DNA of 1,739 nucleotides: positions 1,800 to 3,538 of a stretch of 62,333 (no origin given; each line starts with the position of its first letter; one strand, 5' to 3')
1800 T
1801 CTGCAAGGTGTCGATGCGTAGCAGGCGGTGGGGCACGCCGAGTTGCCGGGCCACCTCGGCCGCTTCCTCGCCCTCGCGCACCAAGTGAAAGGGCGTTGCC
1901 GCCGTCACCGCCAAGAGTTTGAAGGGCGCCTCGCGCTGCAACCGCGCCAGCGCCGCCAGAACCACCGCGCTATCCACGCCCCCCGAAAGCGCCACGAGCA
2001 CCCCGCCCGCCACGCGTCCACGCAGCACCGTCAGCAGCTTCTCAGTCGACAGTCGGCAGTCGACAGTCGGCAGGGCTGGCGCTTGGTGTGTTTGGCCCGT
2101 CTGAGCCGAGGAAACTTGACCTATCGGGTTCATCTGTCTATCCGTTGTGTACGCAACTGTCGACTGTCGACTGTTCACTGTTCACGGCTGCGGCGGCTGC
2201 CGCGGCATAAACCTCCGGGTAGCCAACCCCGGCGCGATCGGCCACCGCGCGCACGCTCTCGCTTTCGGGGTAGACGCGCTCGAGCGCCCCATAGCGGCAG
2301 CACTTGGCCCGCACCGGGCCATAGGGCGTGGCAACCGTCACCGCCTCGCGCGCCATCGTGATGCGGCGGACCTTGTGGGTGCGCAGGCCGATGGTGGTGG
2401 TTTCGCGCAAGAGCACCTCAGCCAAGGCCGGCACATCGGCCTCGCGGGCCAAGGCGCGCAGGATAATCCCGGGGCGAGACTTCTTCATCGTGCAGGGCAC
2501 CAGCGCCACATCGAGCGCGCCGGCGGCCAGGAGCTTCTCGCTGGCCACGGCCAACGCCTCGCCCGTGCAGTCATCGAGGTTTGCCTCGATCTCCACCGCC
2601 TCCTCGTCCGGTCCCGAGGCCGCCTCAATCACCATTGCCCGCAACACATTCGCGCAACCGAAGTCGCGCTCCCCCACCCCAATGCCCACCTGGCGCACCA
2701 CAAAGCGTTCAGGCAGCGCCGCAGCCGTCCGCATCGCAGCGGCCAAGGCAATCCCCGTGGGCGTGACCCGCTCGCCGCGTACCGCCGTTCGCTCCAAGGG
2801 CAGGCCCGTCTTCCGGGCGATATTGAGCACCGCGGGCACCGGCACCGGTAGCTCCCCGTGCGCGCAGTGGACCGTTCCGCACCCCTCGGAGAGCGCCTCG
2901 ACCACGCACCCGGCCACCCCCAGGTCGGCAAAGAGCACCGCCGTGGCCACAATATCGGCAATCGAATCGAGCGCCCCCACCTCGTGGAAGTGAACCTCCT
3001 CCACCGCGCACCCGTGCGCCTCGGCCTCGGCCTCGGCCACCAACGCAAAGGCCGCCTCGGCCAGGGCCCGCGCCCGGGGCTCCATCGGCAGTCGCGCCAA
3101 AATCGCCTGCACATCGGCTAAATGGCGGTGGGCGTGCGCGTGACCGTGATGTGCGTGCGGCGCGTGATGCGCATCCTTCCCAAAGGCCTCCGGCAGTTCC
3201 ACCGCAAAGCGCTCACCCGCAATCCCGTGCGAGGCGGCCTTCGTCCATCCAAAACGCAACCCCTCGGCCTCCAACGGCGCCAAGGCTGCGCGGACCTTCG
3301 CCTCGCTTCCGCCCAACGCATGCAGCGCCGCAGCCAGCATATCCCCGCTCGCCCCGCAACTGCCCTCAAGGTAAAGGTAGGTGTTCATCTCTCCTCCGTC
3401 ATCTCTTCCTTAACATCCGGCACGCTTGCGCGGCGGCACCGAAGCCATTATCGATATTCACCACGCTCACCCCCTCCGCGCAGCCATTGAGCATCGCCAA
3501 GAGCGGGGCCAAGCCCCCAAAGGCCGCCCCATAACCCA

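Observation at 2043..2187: Inverted heptad arms enclose the larC stop / larE start; the core is shared with a distant locus that has different arms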

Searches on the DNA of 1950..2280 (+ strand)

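Call 14: search_rna_families(source=window, start=1950, end=2280, threshold=evalue, max_evalue=10)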
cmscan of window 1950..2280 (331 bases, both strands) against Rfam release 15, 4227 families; matches with E-value up to 10: 1.
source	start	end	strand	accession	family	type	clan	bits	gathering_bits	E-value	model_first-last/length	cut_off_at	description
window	2207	2248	-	RF01394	isrK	Gene; sRNA;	-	14.8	50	0.61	1-77/77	no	isrK Hfq binding RNA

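Call 71: search_dna_similar(query=window:2036-2194:+, collection=plasmids, mode=distant, max_rows=8)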
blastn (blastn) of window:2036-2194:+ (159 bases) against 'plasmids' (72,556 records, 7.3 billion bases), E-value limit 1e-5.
No match.

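Call 72: search_dna_similar(query=window:2036-2194:+, collection=phages, mode=distant, max_rows=8)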
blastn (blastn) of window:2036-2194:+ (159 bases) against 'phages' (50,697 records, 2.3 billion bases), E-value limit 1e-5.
No match.
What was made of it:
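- Tried and rejected: Plasmid or phage origin: no match (calls 71, 72).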

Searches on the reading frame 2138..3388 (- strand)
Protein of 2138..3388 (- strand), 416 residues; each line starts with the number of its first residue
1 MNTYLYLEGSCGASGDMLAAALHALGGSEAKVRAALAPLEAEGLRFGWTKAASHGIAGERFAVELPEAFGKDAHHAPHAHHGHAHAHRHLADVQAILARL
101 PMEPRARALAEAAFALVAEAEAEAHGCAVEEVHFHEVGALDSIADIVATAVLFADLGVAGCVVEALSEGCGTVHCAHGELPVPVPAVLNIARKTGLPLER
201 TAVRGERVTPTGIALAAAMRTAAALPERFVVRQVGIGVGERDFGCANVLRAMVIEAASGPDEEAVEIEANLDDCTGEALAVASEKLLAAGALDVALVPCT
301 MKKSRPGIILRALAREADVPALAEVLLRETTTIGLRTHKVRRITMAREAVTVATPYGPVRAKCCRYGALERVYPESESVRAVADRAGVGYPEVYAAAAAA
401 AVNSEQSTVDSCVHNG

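Call 25: search_protein_families(library=ncbifam, proteins=[window:2138-3388:-])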
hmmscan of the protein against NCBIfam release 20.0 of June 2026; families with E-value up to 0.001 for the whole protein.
window:2138-3388:- (416 aa): 2 families
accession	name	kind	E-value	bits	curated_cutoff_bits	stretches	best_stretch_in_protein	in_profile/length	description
TIGR00299.2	nickel_LarC1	equivalog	3.1e-54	183.2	90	1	88-253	1-165/165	nickel pincer cofactor biosynthesis protein LarC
NF052512.1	nickel_LarC2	equivalog_domain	3.9e-39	133.4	50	1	265-380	2-118/118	nickel pincer cofactor biosynthesis protein LarC2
